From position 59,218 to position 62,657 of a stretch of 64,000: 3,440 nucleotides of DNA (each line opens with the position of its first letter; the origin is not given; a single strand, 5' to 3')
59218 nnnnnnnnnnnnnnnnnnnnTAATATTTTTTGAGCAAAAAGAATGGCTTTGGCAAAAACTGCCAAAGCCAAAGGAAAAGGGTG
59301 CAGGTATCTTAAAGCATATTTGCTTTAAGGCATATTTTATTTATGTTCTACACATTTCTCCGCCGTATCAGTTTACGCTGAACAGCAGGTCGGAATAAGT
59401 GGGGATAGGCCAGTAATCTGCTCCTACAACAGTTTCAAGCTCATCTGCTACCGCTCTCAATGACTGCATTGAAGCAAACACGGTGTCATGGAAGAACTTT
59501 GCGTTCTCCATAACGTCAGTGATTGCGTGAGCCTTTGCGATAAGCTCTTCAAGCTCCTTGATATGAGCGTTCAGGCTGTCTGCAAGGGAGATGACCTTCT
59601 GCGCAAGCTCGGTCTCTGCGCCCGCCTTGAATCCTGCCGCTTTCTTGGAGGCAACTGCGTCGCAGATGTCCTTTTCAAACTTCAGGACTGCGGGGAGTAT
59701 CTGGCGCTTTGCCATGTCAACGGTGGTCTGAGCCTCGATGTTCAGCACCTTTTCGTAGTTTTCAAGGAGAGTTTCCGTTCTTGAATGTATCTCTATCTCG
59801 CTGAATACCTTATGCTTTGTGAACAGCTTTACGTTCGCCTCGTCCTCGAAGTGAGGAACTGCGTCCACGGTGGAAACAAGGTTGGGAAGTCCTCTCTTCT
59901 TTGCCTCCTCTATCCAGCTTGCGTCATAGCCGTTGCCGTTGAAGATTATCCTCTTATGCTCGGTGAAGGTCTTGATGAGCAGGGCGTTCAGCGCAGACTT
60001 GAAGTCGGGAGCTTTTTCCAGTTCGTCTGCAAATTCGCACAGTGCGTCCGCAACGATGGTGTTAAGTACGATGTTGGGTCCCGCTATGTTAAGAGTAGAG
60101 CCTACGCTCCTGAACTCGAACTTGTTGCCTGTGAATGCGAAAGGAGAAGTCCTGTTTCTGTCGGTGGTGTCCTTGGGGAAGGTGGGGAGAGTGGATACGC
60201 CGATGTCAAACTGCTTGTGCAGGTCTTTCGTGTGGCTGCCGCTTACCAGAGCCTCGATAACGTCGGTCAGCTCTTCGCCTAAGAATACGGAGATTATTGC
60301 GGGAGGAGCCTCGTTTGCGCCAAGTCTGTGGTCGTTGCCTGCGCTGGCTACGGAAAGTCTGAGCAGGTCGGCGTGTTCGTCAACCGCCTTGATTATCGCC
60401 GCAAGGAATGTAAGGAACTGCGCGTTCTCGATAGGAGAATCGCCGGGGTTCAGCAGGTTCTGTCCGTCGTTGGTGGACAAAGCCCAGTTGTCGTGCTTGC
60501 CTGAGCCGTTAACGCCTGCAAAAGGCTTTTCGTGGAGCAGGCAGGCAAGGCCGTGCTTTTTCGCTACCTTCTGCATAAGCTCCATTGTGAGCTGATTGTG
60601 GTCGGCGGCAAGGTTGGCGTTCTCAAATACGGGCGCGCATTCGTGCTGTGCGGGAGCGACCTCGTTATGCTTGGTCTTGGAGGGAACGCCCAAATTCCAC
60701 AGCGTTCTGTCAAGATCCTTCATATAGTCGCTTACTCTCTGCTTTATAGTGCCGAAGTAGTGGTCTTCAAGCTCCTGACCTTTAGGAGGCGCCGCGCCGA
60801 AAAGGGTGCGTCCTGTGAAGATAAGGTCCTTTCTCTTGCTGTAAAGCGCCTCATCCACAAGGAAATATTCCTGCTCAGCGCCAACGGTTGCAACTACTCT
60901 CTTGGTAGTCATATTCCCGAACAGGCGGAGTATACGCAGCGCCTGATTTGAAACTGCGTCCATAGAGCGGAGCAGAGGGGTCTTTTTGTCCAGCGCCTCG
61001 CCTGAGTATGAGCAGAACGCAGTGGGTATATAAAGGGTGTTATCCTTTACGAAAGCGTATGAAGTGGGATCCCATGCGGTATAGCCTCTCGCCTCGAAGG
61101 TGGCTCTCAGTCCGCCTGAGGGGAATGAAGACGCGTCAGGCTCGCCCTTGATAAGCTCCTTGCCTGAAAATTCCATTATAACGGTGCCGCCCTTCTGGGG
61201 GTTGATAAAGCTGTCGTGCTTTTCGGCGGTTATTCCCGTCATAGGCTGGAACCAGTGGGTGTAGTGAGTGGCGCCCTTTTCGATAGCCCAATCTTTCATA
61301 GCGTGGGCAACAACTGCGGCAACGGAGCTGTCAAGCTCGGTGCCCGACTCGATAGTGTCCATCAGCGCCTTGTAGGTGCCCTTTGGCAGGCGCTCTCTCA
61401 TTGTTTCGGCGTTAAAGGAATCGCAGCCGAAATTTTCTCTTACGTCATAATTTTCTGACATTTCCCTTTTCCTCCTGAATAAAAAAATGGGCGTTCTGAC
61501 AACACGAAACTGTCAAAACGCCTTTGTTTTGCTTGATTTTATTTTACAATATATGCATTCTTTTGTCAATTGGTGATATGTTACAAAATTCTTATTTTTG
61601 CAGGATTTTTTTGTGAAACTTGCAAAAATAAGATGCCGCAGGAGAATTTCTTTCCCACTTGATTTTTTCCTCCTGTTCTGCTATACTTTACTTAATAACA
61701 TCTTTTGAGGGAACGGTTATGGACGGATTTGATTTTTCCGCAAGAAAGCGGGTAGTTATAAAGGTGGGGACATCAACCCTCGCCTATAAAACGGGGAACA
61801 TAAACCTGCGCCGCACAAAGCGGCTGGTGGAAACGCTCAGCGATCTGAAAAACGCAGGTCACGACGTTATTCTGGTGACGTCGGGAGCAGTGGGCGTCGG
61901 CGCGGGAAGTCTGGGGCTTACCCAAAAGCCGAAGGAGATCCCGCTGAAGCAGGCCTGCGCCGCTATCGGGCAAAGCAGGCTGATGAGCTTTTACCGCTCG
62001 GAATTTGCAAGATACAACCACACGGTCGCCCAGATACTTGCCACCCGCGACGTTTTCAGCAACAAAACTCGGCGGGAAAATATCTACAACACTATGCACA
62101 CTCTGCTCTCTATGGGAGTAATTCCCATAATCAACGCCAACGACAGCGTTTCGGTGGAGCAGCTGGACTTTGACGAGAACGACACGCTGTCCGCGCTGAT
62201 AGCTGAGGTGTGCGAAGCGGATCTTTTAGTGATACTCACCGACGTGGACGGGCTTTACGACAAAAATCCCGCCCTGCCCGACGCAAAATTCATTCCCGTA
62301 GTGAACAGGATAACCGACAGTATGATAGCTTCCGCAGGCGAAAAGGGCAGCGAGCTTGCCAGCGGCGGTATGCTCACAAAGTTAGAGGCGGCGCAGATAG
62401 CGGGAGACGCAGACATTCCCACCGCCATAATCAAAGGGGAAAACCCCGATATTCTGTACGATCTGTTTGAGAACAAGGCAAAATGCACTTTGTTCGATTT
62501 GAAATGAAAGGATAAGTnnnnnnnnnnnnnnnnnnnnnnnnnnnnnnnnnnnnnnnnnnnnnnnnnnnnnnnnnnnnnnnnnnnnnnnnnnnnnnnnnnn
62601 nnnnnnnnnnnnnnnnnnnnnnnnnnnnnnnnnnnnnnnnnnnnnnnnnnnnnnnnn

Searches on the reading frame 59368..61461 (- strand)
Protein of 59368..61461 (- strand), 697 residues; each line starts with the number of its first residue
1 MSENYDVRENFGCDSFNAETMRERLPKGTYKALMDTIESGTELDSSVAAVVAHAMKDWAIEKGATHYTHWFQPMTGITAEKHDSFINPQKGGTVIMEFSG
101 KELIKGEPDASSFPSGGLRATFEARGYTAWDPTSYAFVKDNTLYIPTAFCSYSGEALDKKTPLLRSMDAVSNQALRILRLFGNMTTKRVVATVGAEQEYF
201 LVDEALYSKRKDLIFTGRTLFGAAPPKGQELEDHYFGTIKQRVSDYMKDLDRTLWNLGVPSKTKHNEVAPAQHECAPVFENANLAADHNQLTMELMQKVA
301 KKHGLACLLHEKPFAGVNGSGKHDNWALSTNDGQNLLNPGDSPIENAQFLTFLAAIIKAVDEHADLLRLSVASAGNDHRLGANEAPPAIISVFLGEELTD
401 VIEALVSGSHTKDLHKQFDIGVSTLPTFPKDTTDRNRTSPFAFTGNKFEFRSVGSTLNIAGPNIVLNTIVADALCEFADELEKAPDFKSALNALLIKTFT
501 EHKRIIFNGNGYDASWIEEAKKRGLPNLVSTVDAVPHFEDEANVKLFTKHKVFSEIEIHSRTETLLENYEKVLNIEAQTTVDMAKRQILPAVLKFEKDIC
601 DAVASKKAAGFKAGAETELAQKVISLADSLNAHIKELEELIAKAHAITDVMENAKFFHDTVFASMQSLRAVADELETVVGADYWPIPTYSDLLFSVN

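Call 84: find_related_loci(query=window:59368-61461:-, collection=genome_contigs, flank=7000)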
Query window:59368-61461:- (697 aa) in genome_contigs; peptide patterns used: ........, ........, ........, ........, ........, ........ (x = any residue, [..] = any of these).
600 stretches matched a pattern (row limit reached: there are more); 598 encode a relative of the query (tblastn E <= 1e-3); the best 80 are kept; 80 distinct loci.
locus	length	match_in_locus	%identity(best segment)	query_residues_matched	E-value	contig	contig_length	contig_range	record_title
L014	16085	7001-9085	72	3-696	0e+0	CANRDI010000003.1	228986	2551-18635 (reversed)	MAG: uncultured Clostridia bacterium isolate Lapin-026__bin55 genome assembly, contig: Lapin-026__NODE_27_length_228986_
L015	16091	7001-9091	70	1-696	0e+0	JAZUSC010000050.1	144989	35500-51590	MAG: Oscillospiraceae bacterium isolate T1900044848_TS20190314.MAGScoT_cleanbin_000004 SGB_2992_k141_2607016, whole geno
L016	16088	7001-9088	68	1-696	0e+0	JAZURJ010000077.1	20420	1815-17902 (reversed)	MAG: Oscillospiraceae bacterium isolate T1900044852_TS20190318.MAGScoT_cleanbin_000012 SGB_3030_k141_2705231, whole geno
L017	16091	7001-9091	66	2-696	0e+0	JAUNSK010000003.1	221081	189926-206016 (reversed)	MAG: Oscillospiraceae bacterium isolate S4R_St_23 NODE_14_length_221081_cov_16.158760, whole genome shotgun sequence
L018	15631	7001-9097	66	1-696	0e+0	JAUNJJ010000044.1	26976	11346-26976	MAG: Oscillospiraceae bacterium isolate S2A_St_21 NODE_470_length_26976_cov_25.975001, whole genome shotgun sequence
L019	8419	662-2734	67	6-696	0e+0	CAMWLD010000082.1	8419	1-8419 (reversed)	MAG TPA_asm: uncultured Ruminococcus sp. isolate SRR14411325_bin.1_metawrap_v1.3_MAG genome assembly, contig: NODE.1075_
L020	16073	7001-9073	67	7-696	0e+0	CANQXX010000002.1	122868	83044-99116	MAG: uncultured Clostridia bacterium isolate Lapin-025__bin50 genome assembly, contig: Lapin-025__NODE_59_length_122868_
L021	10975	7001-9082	67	6-696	0e+0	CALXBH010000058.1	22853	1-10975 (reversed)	MAG: uncultured Clostridia bacterium isolate E0_RP0__bin102 genome assembly, contig: E0_RP0__k127_225825, whole genome s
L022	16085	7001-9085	65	6-696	0e+0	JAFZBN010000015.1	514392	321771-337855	MAG: Clostridiales bacterium isolate RGIG7616 Water_buffalos_Omasum-5__c756721, whole genome shotgun sequence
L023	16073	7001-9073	65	6-696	0e+0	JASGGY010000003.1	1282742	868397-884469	MAG: Oscillospiraceae bacterium isolate 5N110 JMF-2111-06-0005.ont.bin.110_2, whole genome shotgun sequence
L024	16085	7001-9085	63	7-696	0e+0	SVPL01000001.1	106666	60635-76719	MAG: Oscillospiraceae bacterium isolate SIG590 NODE_4527_length_106666_cov_4.154535, whole genome shotgun sequence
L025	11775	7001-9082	64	6-696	0e+0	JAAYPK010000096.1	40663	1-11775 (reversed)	MAG: Clostridiales bacterium isolate AS22ysBPME_211 176555_AS22, whole genome shotgun sequence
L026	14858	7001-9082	64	6-696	0e+0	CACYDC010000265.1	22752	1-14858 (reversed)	MAG: uncultured Ruminococcus sp. isolate RUG11828 genome assembly, contig: RUG11828_asm_265, whole genome shotgun sequen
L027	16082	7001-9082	63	7-697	0e+0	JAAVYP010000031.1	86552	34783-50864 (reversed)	MAG: Clostridiales bacterium isolate ABMPRH_136_2 k141_872075, whole genome shotgun sequence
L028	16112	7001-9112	63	1-696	0e+0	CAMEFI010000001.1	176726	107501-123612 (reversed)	MAG: uncultured Clostridium sp. isolate SRR11489776_bin.38_metaWRAP_v1.3_MAG genome assembly, contig: ERZ11466742.17, wh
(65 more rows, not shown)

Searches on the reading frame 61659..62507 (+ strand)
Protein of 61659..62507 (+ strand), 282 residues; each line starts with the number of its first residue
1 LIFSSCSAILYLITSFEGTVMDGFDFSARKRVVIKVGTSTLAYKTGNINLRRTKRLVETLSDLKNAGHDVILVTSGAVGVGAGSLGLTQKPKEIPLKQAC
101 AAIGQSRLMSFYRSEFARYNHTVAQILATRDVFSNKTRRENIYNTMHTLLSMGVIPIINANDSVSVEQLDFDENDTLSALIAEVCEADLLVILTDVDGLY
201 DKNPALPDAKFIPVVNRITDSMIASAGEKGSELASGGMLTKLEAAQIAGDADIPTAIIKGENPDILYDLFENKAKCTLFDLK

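Call 66: search_protein_families(library=pfam, proteins=[window:61659-62507:+], max_evalue=0.00001)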
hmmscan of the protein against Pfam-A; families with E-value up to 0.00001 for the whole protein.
window:61659-62507:+ (282 aa): 1 family
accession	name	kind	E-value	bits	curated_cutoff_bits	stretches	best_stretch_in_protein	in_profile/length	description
PF00696.33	AA_kinase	-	5.4e-43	147.8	24.9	1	30-258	1-233/234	Amino acid kinase family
